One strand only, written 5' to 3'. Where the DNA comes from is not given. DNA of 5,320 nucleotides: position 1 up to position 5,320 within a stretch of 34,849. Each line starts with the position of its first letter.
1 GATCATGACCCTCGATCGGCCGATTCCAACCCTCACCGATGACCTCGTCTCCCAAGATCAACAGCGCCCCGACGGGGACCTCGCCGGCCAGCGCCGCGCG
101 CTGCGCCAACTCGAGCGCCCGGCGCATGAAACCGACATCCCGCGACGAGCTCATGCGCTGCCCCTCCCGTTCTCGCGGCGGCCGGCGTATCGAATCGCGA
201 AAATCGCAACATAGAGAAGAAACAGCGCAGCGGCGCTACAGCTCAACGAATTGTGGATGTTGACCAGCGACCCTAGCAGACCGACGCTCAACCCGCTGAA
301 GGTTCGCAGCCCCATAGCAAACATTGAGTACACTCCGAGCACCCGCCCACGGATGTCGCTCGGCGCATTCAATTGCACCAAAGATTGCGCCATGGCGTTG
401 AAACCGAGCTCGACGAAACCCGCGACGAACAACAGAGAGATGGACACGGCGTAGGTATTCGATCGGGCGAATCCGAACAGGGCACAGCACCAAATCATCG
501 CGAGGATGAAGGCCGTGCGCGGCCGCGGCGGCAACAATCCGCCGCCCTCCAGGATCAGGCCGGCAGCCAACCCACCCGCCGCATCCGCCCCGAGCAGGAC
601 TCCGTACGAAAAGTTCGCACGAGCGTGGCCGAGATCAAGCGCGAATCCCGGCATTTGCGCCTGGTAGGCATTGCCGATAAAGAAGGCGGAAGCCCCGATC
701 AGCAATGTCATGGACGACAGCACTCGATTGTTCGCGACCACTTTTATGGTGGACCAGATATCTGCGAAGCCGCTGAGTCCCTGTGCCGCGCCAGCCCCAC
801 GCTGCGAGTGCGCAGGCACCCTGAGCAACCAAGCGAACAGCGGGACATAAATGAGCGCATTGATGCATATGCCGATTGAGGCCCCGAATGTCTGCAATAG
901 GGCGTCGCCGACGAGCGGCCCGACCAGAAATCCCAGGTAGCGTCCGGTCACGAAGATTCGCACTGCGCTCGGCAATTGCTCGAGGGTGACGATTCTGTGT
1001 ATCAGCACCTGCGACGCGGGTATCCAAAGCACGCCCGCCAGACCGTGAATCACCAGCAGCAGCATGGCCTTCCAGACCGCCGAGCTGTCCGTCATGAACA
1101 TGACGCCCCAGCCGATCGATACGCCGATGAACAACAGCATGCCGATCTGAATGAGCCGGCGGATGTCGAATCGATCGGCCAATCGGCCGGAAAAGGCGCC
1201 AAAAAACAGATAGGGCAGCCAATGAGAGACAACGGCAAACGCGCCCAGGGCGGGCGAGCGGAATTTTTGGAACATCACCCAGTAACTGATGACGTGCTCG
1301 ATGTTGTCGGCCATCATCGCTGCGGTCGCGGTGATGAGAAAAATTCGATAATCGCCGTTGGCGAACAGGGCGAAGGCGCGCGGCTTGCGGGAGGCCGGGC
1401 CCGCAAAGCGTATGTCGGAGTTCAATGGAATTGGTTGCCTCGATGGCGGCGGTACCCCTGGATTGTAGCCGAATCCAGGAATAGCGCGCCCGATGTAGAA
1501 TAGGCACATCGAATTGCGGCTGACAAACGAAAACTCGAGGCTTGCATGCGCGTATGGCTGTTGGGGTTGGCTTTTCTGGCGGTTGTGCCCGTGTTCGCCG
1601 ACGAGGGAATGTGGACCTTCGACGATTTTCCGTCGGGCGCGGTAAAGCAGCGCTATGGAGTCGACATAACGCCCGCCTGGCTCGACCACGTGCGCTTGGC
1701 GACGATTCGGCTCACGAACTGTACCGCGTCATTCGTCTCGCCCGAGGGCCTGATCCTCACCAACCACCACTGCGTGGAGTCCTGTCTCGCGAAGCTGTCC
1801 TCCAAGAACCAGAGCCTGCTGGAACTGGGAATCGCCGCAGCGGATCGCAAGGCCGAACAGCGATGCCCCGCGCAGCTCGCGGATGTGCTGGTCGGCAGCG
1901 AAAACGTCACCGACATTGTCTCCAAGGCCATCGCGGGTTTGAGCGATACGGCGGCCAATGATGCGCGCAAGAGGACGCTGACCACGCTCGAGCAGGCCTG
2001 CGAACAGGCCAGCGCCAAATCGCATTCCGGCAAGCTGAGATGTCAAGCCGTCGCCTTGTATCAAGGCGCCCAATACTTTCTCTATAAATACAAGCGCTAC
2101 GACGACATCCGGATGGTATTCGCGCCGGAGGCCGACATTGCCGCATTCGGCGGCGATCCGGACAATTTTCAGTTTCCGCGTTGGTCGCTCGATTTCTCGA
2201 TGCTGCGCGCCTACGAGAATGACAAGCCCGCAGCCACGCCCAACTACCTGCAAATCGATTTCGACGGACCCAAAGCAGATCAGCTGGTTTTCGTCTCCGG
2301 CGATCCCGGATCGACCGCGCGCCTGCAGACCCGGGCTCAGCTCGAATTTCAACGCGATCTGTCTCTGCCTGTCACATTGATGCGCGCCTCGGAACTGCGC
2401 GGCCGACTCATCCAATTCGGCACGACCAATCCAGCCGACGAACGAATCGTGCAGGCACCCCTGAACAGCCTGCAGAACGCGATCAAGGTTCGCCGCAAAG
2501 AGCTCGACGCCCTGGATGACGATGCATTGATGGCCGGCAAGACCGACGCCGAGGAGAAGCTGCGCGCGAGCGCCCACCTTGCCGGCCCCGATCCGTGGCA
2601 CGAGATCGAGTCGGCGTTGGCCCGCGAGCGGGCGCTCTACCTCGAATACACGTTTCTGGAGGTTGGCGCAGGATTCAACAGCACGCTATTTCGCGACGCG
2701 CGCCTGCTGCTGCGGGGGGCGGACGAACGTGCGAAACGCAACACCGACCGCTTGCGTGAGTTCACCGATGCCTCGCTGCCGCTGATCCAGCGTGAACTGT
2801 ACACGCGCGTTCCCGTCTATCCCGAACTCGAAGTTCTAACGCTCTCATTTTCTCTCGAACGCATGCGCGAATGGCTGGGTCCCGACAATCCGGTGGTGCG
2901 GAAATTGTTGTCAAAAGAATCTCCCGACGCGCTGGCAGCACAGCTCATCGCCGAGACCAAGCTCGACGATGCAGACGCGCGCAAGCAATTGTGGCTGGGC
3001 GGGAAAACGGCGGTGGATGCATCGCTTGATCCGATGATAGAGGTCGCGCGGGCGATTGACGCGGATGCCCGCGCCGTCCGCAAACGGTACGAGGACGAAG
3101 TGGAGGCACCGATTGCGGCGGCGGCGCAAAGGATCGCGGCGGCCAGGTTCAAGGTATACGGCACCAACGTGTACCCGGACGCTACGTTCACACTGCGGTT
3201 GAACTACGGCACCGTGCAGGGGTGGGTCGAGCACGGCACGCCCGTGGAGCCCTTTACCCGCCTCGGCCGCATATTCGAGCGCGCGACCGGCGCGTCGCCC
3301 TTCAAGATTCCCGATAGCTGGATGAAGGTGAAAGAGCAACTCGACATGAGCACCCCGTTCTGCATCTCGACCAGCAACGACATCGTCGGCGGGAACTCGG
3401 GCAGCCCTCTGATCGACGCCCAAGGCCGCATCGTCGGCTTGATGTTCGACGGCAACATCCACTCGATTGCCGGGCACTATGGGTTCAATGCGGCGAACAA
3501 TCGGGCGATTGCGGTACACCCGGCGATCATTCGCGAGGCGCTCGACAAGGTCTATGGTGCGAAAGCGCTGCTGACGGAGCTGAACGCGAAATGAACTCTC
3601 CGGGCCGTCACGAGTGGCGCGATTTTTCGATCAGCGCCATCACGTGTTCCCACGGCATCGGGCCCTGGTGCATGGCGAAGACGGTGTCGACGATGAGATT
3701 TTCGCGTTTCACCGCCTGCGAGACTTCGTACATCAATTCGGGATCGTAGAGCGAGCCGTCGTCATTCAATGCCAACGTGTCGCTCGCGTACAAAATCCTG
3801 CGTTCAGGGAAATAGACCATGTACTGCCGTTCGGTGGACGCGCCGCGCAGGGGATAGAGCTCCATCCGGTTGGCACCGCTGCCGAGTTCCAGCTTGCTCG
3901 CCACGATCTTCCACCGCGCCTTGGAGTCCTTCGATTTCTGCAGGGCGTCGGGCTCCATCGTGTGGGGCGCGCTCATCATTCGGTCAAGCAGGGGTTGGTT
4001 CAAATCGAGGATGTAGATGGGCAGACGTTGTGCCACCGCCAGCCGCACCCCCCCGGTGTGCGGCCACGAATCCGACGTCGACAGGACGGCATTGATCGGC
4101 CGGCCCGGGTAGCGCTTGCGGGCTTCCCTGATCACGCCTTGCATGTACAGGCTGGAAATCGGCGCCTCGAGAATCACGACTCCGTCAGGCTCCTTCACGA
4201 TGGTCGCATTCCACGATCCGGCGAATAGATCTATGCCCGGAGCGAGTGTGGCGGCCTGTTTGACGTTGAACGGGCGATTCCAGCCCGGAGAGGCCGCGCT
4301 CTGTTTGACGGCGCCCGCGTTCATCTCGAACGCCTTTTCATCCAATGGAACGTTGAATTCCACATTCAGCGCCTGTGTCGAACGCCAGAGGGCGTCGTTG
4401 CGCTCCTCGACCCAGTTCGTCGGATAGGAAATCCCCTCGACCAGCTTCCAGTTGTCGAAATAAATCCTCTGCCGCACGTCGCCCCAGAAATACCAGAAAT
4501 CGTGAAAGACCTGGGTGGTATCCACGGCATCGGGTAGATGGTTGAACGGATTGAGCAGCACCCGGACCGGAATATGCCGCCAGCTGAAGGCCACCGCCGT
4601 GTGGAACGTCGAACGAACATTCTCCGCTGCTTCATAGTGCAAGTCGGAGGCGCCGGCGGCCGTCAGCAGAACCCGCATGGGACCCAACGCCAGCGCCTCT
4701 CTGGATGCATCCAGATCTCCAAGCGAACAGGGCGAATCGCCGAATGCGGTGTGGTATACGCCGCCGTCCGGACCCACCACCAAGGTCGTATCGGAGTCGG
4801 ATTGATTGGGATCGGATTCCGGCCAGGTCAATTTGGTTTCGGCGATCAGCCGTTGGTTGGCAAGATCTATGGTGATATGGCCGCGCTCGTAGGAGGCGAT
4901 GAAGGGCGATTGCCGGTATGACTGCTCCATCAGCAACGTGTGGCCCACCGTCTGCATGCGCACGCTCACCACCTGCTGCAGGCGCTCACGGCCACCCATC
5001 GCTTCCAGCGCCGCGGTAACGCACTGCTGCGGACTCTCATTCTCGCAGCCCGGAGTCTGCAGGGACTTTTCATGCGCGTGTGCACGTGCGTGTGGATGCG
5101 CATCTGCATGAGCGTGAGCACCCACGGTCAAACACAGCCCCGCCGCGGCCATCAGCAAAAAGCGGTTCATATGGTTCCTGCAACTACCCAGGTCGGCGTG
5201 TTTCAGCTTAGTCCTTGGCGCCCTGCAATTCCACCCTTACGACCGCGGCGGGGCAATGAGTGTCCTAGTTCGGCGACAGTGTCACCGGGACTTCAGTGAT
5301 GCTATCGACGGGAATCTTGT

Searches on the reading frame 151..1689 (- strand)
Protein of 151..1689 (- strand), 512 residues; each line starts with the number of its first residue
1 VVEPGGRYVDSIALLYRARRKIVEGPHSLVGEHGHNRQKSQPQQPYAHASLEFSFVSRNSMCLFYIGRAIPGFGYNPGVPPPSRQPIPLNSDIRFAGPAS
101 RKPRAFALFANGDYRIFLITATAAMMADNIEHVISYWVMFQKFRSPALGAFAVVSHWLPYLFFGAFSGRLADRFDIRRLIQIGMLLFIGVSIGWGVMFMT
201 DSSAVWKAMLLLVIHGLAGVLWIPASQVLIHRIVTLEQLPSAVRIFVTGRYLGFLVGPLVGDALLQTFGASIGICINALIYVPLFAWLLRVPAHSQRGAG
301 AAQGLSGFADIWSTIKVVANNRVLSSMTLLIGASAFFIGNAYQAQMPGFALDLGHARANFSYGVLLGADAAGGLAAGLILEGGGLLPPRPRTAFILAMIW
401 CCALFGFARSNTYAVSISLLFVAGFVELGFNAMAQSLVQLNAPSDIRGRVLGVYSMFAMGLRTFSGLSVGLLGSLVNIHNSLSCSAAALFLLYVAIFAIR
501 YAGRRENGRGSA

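Call 53: search_protein_families(library=pfam, proteins=[window:151-1689:-], max_evalue=0.001)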
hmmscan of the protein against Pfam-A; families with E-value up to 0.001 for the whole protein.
window:151-1689:- (512 aa): 2 families
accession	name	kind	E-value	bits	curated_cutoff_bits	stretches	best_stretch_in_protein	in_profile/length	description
PF05977.19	MFS_3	-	1.5e-26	93.4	27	1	105-499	3-393/524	Transmembrane secretion effector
PF07690.21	MFS_1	-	4.7e-25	88.7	33.4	1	117-459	2-340/347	Major Facilitator Superfamily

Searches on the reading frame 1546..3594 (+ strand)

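Call 53: search_protein_families(library=pfam, proteins=[window:1546-3594:+], max_evalue=0.001)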
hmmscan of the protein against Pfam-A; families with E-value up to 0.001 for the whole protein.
window:1546-3594:+ (682 aa): 3 families
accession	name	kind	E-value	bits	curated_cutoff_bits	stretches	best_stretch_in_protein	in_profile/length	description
PF10459.15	Peptidase_S46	-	3.4e-190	634.6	22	1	18-680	1-697/698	Peptidase S46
PF13365.12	Trypsin_2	-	2.9e-10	41.5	27.6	1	607-632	119-144/144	Trypsin-like peptidase domain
PF00089.32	Trypsin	-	3.5e-06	27.5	20.6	0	56-79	20-46/220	Trypsin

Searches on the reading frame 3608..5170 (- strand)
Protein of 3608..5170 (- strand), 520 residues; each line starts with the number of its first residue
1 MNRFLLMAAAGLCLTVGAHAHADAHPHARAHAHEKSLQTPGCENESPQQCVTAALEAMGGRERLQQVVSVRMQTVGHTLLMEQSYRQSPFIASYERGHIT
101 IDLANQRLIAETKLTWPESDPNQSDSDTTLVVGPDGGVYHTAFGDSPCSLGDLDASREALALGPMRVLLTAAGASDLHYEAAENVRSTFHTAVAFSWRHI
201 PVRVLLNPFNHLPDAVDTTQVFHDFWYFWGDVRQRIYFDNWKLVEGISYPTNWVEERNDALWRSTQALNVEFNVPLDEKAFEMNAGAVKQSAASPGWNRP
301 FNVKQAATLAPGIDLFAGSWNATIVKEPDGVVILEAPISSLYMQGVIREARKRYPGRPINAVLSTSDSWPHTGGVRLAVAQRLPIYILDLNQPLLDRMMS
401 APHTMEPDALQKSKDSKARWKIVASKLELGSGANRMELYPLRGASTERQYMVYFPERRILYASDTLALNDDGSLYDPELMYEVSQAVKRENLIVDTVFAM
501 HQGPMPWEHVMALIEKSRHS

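Call 53: search_protein_families(library=pfam, proteins=[window:3608-5170:-], max_evalue=0.001)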
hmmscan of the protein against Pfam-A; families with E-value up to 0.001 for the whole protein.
window:3608-5170:- (520 aa): 0 families

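Call 65: search_protein_families(library=pfam, proteins=[window:3608-5170:-], max_evalue=5)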
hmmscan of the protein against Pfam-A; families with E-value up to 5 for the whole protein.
window:3608-5170:- (520 aa): 1 family
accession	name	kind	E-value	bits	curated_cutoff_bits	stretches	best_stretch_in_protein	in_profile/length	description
PF12071.13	DUF3551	-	0.25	11.9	26.5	1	3-54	3-56/78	Protein of unknown function (DUF3551)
